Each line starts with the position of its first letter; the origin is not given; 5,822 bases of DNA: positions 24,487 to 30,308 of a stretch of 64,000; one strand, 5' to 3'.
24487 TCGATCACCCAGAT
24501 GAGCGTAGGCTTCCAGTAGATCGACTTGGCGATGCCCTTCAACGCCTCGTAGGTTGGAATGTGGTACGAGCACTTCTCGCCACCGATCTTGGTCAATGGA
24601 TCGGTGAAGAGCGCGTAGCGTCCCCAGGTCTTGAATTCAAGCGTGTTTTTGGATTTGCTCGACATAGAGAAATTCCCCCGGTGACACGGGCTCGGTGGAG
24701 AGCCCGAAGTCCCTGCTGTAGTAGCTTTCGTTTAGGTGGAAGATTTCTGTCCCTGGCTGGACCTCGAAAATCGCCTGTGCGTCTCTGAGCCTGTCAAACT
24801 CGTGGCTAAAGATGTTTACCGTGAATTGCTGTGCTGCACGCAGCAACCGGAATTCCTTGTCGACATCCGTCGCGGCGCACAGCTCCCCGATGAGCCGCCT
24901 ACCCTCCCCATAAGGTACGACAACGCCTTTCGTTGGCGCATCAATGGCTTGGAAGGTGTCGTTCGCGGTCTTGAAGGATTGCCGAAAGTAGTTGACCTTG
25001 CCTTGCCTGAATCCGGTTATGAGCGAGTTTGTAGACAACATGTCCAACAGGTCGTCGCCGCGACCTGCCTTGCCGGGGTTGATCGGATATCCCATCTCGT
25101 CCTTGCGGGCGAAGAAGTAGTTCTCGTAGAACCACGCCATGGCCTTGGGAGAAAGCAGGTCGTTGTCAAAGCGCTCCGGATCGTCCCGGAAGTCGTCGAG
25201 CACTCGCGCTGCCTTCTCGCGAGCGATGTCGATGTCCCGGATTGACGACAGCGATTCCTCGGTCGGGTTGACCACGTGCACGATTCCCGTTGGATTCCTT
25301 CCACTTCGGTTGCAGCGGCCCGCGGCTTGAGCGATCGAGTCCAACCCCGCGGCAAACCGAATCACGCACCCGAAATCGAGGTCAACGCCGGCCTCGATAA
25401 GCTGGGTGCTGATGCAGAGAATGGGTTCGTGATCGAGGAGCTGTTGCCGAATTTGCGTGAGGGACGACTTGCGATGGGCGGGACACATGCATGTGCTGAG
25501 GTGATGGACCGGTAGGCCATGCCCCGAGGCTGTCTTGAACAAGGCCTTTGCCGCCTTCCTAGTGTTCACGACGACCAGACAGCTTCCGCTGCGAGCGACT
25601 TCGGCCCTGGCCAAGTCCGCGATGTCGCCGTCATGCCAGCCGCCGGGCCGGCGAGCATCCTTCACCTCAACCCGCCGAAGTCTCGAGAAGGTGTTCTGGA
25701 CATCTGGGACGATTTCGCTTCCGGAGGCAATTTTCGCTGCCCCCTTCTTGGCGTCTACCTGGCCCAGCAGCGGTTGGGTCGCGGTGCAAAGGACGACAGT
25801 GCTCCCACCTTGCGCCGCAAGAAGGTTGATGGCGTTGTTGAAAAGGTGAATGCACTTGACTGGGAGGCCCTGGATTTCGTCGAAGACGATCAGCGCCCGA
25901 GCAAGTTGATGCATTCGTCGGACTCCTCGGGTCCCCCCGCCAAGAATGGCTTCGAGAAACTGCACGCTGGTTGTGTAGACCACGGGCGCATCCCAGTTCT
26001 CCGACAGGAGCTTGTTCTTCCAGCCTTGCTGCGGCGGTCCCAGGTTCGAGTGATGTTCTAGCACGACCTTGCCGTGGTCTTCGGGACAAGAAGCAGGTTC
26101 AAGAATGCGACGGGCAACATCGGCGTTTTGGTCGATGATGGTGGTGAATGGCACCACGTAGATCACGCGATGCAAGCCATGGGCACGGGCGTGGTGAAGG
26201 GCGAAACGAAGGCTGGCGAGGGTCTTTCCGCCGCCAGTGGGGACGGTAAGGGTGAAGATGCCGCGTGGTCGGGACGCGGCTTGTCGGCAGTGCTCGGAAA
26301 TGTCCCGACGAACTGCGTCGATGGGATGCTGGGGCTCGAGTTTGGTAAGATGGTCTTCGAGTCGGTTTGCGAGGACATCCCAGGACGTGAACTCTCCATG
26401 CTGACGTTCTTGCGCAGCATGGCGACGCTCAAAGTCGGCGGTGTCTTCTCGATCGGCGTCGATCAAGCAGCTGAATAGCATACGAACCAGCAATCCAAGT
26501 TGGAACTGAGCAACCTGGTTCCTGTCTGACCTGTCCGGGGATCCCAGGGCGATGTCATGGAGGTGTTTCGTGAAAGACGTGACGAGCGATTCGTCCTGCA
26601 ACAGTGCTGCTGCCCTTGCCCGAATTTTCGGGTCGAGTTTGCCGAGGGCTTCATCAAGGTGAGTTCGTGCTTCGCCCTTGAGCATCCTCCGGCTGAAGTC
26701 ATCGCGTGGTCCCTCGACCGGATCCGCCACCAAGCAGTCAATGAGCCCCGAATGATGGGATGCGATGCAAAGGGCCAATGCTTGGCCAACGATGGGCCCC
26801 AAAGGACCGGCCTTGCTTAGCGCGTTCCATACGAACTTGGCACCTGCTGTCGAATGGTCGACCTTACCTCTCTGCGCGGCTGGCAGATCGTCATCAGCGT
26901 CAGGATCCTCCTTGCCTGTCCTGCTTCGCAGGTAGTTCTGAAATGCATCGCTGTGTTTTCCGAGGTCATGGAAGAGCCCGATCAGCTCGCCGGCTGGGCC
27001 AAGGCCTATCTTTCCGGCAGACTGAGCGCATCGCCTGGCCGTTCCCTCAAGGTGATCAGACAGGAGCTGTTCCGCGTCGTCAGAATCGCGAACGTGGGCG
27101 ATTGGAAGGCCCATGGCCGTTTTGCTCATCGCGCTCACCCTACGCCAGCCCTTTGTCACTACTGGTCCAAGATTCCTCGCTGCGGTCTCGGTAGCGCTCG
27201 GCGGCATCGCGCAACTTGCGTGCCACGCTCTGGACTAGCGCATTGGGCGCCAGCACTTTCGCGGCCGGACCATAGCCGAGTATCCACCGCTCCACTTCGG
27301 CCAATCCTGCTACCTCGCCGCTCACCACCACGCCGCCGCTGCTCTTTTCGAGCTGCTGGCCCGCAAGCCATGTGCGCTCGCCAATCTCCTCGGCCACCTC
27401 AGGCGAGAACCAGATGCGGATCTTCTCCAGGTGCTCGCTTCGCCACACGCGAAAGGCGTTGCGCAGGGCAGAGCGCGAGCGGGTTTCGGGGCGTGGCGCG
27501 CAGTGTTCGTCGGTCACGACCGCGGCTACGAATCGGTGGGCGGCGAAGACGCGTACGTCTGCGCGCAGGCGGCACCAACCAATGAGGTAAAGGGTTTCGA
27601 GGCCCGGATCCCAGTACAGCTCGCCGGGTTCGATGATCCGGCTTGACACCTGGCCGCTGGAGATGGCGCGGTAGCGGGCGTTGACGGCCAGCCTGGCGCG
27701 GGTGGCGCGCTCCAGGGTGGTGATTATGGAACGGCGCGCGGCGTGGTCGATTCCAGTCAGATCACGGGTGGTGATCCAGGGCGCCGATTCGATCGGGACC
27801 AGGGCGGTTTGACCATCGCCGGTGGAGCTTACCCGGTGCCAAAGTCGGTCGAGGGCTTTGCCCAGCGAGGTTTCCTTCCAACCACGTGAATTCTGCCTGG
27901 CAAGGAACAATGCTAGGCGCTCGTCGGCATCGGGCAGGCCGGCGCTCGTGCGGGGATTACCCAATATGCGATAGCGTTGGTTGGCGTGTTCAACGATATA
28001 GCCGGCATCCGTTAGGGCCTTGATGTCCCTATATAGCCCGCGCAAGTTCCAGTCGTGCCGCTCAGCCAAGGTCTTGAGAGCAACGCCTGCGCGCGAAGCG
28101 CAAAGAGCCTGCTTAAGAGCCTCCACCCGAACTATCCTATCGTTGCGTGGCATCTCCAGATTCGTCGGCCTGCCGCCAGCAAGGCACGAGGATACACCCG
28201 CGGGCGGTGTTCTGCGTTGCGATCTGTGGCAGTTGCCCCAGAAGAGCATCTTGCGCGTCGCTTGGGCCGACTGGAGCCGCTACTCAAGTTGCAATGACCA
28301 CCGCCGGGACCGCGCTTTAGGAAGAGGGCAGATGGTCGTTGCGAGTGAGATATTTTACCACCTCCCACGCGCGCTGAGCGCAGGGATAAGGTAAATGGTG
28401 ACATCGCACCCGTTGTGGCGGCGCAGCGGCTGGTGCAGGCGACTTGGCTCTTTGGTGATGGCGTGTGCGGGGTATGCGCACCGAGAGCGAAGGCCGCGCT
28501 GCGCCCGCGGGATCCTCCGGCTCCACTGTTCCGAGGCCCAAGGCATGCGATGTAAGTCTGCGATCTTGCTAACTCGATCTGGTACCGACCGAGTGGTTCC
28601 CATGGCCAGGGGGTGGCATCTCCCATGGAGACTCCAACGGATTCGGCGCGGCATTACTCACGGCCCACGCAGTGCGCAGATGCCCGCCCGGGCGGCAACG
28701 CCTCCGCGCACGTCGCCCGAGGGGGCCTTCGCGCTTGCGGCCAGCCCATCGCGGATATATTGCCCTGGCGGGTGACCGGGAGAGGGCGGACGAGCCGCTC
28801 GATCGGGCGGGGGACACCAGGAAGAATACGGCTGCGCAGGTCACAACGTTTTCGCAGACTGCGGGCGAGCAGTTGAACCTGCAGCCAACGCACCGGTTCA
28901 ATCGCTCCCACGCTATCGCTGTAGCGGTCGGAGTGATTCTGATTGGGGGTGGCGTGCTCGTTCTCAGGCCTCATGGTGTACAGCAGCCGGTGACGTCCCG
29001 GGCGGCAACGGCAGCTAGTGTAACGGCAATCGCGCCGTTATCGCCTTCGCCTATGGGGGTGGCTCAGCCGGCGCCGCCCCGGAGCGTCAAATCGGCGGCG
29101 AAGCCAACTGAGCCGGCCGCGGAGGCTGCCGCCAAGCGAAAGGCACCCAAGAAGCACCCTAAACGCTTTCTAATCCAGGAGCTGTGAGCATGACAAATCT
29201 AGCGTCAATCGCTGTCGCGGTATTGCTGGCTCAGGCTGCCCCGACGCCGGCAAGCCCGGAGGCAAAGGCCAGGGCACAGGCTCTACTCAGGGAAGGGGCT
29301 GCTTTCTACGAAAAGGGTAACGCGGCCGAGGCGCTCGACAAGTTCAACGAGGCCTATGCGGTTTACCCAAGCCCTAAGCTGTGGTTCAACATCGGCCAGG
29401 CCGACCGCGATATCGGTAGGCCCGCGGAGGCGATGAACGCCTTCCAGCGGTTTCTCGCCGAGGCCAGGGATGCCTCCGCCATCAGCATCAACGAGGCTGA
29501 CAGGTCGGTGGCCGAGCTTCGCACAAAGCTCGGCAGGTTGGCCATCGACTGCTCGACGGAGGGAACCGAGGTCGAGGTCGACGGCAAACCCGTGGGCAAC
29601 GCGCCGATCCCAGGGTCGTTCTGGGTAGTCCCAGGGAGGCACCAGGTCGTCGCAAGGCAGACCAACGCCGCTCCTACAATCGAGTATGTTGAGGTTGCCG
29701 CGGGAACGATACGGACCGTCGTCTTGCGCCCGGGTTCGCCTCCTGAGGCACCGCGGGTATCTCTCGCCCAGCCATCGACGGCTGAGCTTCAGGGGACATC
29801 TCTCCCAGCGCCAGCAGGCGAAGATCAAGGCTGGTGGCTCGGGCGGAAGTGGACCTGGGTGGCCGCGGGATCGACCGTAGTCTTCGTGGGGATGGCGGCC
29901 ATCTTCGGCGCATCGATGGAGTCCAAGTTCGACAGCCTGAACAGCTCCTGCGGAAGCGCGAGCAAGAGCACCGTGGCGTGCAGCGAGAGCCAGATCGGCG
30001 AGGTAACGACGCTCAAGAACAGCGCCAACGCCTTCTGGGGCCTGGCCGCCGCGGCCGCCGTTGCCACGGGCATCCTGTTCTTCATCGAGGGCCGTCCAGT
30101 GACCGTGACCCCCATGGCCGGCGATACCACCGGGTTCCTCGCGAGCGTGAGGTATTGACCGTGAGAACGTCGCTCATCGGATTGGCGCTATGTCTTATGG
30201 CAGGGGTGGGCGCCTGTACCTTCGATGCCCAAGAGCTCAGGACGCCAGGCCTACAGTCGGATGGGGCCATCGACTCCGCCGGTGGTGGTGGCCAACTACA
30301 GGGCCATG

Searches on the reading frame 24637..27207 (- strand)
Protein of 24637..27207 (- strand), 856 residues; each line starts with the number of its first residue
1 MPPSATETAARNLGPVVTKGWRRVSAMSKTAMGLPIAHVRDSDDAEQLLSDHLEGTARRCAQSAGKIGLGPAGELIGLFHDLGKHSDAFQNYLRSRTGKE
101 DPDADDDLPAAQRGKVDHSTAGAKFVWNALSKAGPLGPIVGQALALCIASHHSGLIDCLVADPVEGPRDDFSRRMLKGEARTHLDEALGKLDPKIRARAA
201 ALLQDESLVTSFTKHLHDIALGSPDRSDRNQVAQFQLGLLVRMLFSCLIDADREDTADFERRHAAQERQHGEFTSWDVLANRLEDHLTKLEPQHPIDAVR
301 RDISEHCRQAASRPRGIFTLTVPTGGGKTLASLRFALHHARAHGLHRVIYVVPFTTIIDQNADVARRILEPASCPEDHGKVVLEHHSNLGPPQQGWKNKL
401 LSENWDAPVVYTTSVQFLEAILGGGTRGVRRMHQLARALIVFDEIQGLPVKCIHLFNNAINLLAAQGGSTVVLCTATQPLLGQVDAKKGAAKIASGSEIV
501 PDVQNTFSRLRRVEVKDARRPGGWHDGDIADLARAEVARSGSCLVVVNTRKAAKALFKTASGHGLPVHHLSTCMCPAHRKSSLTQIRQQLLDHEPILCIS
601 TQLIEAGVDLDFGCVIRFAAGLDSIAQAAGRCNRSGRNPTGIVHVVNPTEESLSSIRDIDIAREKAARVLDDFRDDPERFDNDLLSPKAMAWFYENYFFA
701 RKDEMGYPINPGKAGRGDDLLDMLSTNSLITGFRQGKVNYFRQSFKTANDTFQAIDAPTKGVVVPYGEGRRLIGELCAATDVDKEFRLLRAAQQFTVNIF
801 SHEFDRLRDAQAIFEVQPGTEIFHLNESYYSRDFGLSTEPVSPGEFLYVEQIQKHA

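Call 16: search_protein_families(library=pfam, proteins=[window:24637-27207:-], max_evalue=0.001)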
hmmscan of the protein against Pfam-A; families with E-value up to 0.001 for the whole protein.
window:24637-27207:- (856 aa): 5 families
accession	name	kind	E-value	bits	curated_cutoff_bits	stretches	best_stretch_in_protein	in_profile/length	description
PF22590.2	Cas3-like_C_2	-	8.9e-13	48.9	27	1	541-636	3-105/106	CRISPR-associated nuclease/helicase Cas3, C-terminal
PF00270.35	DEAD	-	1.2e-09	38.6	26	1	320-479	19-161/167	DEAD/DEAH box helicase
PF00271.37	Helicase_C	-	4.7e-07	30.5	23.5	1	536-636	11-110/110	Helicase conserved C-terminal domain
PF18019.7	Cas3_HD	-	1.5e-06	28.8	23.1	1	75-157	59-134/207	Cas3, HD domain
PF04851.21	ResIII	-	4.3e-05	23.9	22.5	1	313-403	21-96/164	Type III restriction enzyme, res subunit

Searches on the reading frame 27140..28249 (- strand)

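Call 16: search_protein_families(library=pfam, proteins=[window:27140-28249:-], max_evalue=0.001)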
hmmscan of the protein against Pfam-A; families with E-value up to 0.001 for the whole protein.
window:27140-28249:- (369 aa): 2 families
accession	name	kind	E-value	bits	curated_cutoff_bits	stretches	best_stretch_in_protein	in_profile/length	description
PF25583.1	WCX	-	6e-17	62.2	23.9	1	275-350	3-76/76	WCX domain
PF13280.12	WYL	-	4.8e-11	42.9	21.8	1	175-243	2-68/70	WYL domain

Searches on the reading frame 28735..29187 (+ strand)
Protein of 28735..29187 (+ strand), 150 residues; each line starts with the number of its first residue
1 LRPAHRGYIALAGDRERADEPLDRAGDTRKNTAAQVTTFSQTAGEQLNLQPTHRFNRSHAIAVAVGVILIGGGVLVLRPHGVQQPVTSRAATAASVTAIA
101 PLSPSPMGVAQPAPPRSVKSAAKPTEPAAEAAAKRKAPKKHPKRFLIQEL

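Call 63: search_protein_families(library=padloc, proteins=[window:28735-29187:+], max_evalue=0.01)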
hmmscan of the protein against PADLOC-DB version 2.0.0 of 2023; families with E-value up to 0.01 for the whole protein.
window:28735-29187:+ (150 aa): 0 families

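Call 77: search_protein_families(library=pfam, proteins=[window:28735-29187:+], max_evalue=0.1)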
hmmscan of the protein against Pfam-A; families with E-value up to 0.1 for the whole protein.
window:28735-29187:+ (150 aa): 1 family
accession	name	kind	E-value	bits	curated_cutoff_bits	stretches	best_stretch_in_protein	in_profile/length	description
PF09534.15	Trp_oprn_chp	-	0.015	15.6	29.6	1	31-95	95-155/180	Tryptophan-associated transmembrane protein (Trp_oprn_chp)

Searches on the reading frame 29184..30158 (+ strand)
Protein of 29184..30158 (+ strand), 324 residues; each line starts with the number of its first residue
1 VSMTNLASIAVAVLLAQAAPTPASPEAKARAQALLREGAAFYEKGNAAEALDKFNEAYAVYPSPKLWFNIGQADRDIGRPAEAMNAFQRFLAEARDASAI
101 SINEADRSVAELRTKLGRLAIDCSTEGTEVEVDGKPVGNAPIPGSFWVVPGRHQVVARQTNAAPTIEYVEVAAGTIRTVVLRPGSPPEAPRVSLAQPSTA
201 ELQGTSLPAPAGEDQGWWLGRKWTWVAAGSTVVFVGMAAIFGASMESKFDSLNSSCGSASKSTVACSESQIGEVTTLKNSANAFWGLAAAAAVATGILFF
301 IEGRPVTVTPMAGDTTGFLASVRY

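Call 11: search_protein_families(library=pfam, proteins=[window:29184-30158:+], max_evalue=0.1)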
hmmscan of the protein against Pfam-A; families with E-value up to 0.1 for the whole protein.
window:29184-30158:+ (324 aa): 10 families
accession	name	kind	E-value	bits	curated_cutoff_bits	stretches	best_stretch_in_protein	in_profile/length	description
PF07719.23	TPR_2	-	2.3e-08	33.9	27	2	64-95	1-32/34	Tetratricopeptide repeat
PF13174.12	TPR_6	-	3.6e-05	24.6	26.3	0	32-62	1-31/33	Tetratricopeptide repeat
PF13428.12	TPR_14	-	0.00018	22.3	23.5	0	64-100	1-37/44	Tetratricopeptide repeat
PF13424.12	TPR_12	-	0.00031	21.3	30.1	1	29-62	43-76/77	Tetratricopeptide repeat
PF00515.34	TPR_1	-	0.00036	20.7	27.8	0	31-63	1-33/34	Tetratricopeptide repeat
PF13181.12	TPR_8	-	0.00083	19.8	25.7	0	65-91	2-28/34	Tetratricopeptide repeat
PF08308.17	PEGA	-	0.0049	17.2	20.8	1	117-156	2-40/71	PEGA domain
PF14559.12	TPR_19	-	0.0061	17.3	25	1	43-99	3-60/68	Tetratricopeptide repeat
PF13432.12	TPR_16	-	0.012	16.4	32.7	0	30-62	30-62/65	Tetratricopeptide repeat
PF13371.12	TPR_9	-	0.028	14.9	35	0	63-100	28-65/73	Tetratricopeptide repeat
